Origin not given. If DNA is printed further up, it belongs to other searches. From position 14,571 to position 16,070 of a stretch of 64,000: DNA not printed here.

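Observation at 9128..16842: Undecaprenyl-phosphate sugar / YfhO glycosylation cassette with amino-sugar tailoring genes, inserted between wzm and wzt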

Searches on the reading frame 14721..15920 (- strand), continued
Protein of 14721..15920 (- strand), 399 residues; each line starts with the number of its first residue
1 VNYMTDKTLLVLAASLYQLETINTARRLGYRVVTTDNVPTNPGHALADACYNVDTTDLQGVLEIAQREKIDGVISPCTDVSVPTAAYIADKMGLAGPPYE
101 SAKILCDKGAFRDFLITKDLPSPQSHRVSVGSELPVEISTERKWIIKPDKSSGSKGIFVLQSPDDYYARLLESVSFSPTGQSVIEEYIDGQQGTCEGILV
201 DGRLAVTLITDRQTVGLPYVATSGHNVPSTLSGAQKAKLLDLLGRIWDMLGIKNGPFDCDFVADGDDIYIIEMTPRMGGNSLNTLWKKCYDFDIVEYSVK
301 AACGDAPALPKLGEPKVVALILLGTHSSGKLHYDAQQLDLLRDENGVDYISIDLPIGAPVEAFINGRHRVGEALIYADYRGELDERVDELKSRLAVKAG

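Call 44: search_protein_families(library=pfam, proteins=[L035:8333-9013:+, L035:885-3419:+, L044:14632-16542:+, L038:643-1491:+, L015:510-1652:+], max_evalue=0.1)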
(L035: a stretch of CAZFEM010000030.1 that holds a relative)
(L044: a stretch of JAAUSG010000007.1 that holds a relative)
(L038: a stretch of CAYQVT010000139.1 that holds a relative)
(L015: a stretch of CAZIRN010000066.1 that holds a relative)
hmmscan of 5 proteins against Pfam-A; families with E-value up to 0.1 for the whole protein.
L035:8333-9013:+ (226 aa): 13 families
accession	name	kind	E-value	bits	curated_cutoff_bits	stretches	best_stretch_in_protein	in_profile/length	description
PF08123.19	DOT1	-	7.2e-09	35.9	23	1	75-156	33-114/205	Histone methylation protein DOT1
PF13847.12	Methyltransf_31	-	1.2e-06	28.7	27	1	83-138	2-59/145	Methyltransferase domain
PF13649.12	Methyltransf_25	-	3e-06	28.3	27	1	89-177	2-89/97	Methyltransferase domain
PF08241.18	Methyltransf_11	-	1.4e-05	26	21.2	1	89-156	1-60/95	Methyltransferase domain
PF01135.25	PCMT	-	0.00015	22.1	20.3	1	75-137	64-128/210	Protein-L-isoaspartate(D-aspartate) O-methyltransferase (PCMT)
PF02390.23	Methyltransf_4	-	0.00038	20.4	24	1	85-142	2-60/173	Putative methyltransferase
PF08242.18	Methyltransf_12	-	0.00071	20.7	30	1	90-141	2-54/98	Methyltransferase domain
PF00398.26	RrnaAD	-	0.0029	17.2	24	1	76-154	22-92/263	Ribosomal RNA adenine dimethylase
PF02353.26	CMAS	-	0.0044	16.8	27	1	73-137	51-118/273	Mycolic acid cyclopropane synthetase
PF03602.21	Cons_hypoth95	-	0.014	15.5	24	1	84-212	41-170/182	Conserved hypothetical protein 95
PF13679.12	Methyltransf_32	-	0.031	14.7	27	1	83-142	24-87/143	Methyltransferase domain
PF02475.24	TRM5-TYW2_MTfase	-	0.069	13.5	28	0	74-140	27-92/164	TRM5/TYW2 methyltransferase domain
PF09445.16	Methyltransf_15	-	0.088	12.8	22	0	87-149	3-60/165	RNA cap guanine-N2 methyltransferase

L035:885-3419:+ (844 aa): 2 families
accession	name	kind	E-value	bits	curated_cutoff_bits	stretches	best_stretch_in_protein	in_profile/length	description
PF02687.27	FtsX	-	4.3e-17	62.7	25.5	2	722-827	2-111/120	FtsX-like permease C-terminal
PF12704.14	MacB_PCD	-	0.00077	20.2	27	1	20-213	3-192/207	MacB-like periplasmic core domain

L044:14632-16542:+ (636 aa): 1 family
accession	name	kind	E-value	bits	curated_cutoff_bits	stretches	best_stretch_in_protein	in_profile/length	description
PF02018.23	CBM_4_9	-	0.061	14.1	25.9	0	508-563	17-76/136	Carbohydrate binding domain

L038:643-1491:+ (282 aa): 5 families
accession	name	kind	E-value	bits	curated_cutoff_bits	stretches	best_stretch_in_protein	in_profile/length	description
PF13489.12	Methyltransf_23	-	3.9e-12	46.6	27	1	49-198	4-161/164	Methyltransferase domain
PF08241.18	Methyltransf_11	-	1e-06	29.7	21.2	1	71-160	2-95/95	Methyltransferase domain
PF08242.18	Methyltransf_12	-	0.0041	18.2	30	1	71-158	2-98/98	Methyltransferase domain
PF13649.12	Methyltransf_25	-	0.011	16.9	27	1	69-156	1-97/97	Methyltransferase domain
PF05175.20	MTS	-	0.042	13.9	23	0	58-92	24-60/170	Methyltransferase small domain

L015:510-1652:+ (380 aa): 6 families
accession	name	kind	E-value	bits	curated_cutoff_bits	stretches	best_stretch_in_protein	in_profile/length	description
PF01370.27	Epimerase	-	1.3e-61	208.5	20.9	2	13-212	1-197/240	NAD dependent epimerase/dehydratase family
PF16363.11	GDP_Man_Dehyd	-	8.5e-18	65.3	27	2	14-211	1-207/332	GDP-mannose 4,6 dehydratase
PF13460.12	NAD_binding_10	-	2.1e-06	28.2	27.2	1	17-142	1-115/184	NAD(P)H-binding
PF02719.21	Polysacc_synt_2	-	8.5e-05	22.3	20.2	1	13-125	1-126/293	Polysaccharide biosynthesis protein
PF04321.23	RmlD_sub_bind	-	0.00047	19.8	27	1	12-86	2-62/287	RmlD substrate binding domain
PF01073.25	3Beta_HSD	-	0.024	14.1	22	1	15-172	2-162/280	3-beta hydroxysteroid dehydrogenase/isomerase family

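Call 45: fold_search(model_id=the predicted structure, library=pdb)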
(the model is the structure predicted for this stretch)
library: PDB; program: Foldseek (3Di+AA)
matches with E <= 10: 1871; with E <= 0.001: 483
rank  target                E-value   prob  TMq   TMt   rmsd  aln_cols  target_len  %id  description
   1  4dim                  1.9e-30  1.00  0.73  0.74   6.4       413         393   19  Crystal structure of phosphoribosylglycinamide synthetase from Anaerococcus prevotii (released 2012-02-29)
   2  3vot_B                2.2e-26  1.00  0.76  0.77   4.5       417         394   18  Crystal structure of L-amino acid ligase from Bacillus licheniformis (released 2012-11-07)
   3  3vot_A                1.8e-25  1.00  0.79  0.76   4.3       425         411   17  Crystal structure of L-amino acid ligase from Bacillus licheniformis (released 2012-11-07)
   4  4wd3_A                1.2e-24  1.00  0.75  0.77   4.2       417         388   18  Crystal structure of an L-amino acid ligase RizA (released 2015-09-09)
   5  1kjq_B                2.4e-23  1.00  0.73  0.75   4.9       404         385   14  Crystal structure of glycinamide ribonucleotide transformylase in complex with Mg-ADP (released 2002-06-28)
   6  3vmm                  3.7e-23  1.00  0.77  0.66   4.8       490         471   16  Crystal structure of BacD, an L-amino acid dipeptide ligase from Bacillus subtilis (released 2012-04-11)
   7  1kjj_B                2.2e-22  1.00  0.71  0.74   5.2       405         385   16  Crystal structure of glycniamide ribonucleotide transformylase in complex with Mg-ATP-gamma-S (released 2002-06-28)
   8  3wo1                  2.5e-22  1.00  0.78  0.68   4.6       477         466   17  Crystal structure of Trp332Ala mutant YwfE, an L-amino acid ligase, with bound ADP-Mg-Ala (released 2014-05-14)
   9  2czg_A                2.5e-22  1.00  0.68  0.67   5.4       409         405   17  Crystal structure of Probable phosphoribosylglycinamide formyl transferase (PH0318) from Pyrococcus horikoshii OT3 (released 2006-01-13)
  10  2czg_B                4.4e-22  1.00  0.62  0.62   6.4       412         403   17  Crystal structure of Probable phosphoribosylglycinamide formyl transferase (PH0318) from Pyrococcus horikoshii OT3 (released 2006-01-13)
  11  1kj8_A                5.3e-22  1.00  0.72  0.74   5.0       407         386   15  Crystal Structure of PurT-Encoded Glycinamide Ribonucleotide Transformylase in Complex with Mg-ATP and GAR (released 2002-06-28)
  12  1kjq_A                6.0e-22  1.00  0.73  0.75   4.9       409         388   14  Crystal structure of glycinamide ribonucleotide transformylase in complex with Mg-ADP (released 2002-06-28)
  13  2dwc_B                6.0e-22  1.00  0.68  0.66   5.5       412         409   16  Crystal structure of Probable phosphoribosylglycinamide formyl transferase from Pyrococcus horikoshii OT3 complexed wi (released 2007-02-10)
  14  1kj9_B                6.4e-22  1.00  0.73  0.75   5.0       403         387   16  Crystal structure of purt-encoded glycinamide ribonucleotide transformylase complexed with Mg-ATP (released 2002-06-28)
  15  3wnz                  7.2e-22  1.00  0.76  0.66   5.0       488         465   16  Crystal structure of Bacillus subtilis YwfE, an L-amino acid ligase, with bound ADP-Mg-Pi (released 2014-05-14)
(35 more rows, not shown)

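Call 58: search_protein_families(library=pfam, proteins=[L041:4387-6372:-, L041:11328-12074:+, L041:15411-16679:+, L041:16823-18349:-, L041:18545-19606:+, L041:19555-20565:+, L041:3754-4386:+, L041:2593-3450:-, L041:7223-8407:-, L047:11709-13241:+], max_evalue=0.001)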
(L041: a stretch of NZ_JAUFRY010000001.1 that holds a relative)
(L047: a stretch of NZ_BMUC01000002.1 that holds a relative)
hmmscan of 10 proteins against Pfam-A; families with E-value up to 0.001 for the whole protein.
L041:4387-6372:- (661 aa): 2 families
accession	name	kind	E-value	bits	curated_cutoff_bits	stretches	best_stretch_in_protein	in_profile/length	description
PF19040.6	SGNH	-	8.8e-32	111.2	27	1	443-645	10-246/248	SGNH domain (fused to AT3 domains)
PF01757.29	Acyl_transf_3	-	9e-28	97.7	31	1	19-336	3-303/326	Acyltransferase domain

L041:11328-12074:+ (248 aa): 1 family
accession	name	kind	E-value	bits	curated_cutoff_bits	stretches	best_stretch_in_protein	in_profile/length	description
PF13640.12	2OG-FeII_Oxy_3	-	7e-05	24.2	27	1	109-212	7-92/98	2OG-Fe(II) oxygenase superfamily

L041:15411-16679:+ (422 aa): 0 families

L041:16823-18349:- (508 aa): 0 families

L041:18545-19606:+ (353 aa): 4 families
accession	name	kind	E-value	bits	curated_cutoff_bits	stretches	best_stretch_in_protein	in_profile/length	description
PF16363.11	GDP_Man_Dehyd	-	2.4e-136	455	27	1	18-328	1-332/332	GDP-mannose 4,6 dehydratase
PF01370.27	Epimerase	-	2.8e-71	240.2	20.9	1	17-260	1-239/240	NAD dependent epimerase/dehydratase family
PF04321.23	RmlD_sub_bind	-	2e-06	27.6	27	1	16-189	2-148/287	RmlD substrate binding domain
PF02719.21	Polysacc_synt_2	-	0.00046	19.9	20.2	0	18-135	2-121/293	Polysaccharide biosynthesis protein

L041:19555-20565:+ (336 aa): 3 families
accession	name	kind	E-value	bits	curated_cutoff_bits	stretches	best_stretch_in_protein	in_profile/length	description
PF01370.27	Epimerase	-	8.7e-62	209.1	20.9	1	30-261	1-240/240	NAD dependent epimerase/dehydratase family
PF16363.11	GDP_Man_Dehyd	-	1.5e-17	64.5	27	1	62-286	58-273/332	GDP-mannose 4,6 dehydratase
PF04321.23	RmlD_sub_bind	-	2.3e-08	33.9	27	1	30-88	3-60/287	RmlD substrate binding domain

L041:3754-4386:+ (210 aa): 0 families

L041:2593-3450:- (285 aa): 3 families
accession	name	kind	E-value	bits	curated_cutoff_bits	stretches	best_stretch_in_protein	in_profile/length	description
PF00665.32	rve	-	1e-22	80.7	32.6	1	117-213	2-100/102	Integrase core domain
PF13683.12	rve_3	-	2.4e-08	34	26.5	1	208-270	6-67/67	Integrase core domain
PF13333.12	rve_2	-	2.3e-06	28.1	22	1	222-274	1-52/56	Integrase core domain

L041:7223-8407:- (394 aa): 1 family
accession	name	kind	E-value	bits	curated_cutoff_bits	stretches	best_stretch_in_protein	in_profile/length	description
PF01041.23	DegT_DnrJ_EryC1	-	2.4e-45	155.8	19.8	1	22-382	21-359/360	DegT/DnrJ/EryC1/StrS aminotransferase family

L047:11709-13241:+ (510 aa): 1 family
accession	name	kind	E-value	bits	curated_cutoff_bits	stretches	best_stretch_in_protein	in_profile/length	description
PF00501.34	AMP-binding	-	2.1e-07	30.5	29.9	1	171-357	170-373/384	AMP-binding enzyme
